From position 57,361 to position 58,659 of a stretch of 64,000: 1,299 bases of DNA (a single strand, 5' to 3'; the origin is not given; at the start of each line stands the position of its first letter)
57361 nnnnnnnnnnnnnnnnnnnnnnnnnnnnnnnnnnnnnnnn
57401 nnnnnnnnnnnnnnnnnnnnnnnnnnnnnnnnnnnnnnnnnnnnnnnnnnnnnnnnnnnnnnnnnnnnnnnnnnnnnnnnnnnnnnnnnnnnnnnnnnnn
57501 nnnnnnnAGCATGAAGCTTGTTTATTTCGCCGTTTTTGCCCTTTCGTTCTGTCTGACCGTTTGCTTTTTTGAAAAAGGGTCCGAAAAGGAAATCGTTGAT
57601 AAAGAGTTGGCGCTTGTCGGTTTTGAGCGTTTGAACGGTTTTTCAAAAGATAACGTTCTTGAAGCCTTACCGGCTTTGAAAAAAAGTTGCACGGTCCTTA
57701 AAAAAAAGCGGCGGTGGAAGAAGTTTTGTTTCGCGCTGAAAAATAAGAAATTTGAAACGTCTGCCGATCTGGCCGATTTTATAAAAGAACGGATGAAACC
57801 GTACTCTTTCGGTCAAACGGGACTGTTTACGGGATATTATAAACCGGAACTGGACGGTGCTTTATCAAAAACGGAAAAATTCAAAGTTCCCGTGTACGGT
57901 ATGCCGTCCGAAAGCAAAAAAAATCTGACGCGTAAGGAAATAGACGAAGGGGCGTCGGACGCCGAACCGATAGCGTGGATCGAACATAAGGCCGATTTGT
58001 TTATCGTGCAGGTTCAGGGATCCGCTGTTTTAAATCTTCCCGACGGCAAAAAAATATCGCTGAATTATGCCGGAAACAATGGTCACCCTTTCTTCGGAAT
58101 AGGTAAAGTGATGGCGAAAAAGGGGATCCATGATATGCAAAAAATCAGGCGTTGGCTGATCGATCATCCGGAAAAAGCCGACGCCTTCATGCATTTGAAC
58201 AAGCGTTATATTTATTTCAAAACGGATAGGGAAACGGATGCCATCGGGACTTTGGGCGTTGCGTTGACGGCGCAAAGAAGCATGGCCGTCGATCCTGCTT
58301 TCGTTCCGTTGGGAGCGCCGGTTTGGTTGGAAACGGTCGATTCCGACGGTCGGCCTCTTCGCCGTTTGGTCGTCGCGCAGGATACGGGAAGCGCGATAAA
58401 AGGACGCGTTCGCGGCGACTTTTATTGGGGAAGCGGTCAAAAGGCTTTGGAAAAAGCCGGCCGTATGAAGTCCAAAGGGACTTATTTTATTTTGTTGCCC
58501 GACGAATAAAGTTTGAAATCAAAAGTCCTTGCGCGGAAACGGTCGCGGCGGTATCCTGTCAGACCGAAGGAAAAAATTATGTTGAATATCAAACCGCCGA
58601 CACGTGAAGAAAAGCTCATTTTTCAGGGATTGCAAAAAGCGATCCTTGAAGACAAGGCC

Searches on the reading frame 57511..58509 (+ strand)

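Call 41: search_protein_families(library=pfam, proteins=[window:57511-58509:+], max_evalue=0.0001)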
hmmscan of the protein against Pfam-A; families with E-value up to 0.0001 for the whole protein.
window:57511-58509:+ (332 aa): 2 families
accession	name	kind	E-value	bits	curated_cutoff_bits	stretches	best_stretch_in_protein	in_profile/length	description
PF03562.22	MltA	-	8.5e-38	130.4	24.3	1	105-237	1-163/163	MltA specific insert domain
PF06725.17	3D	-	9.7e-23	80.6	23.8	1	256-328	1-71/72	3D domain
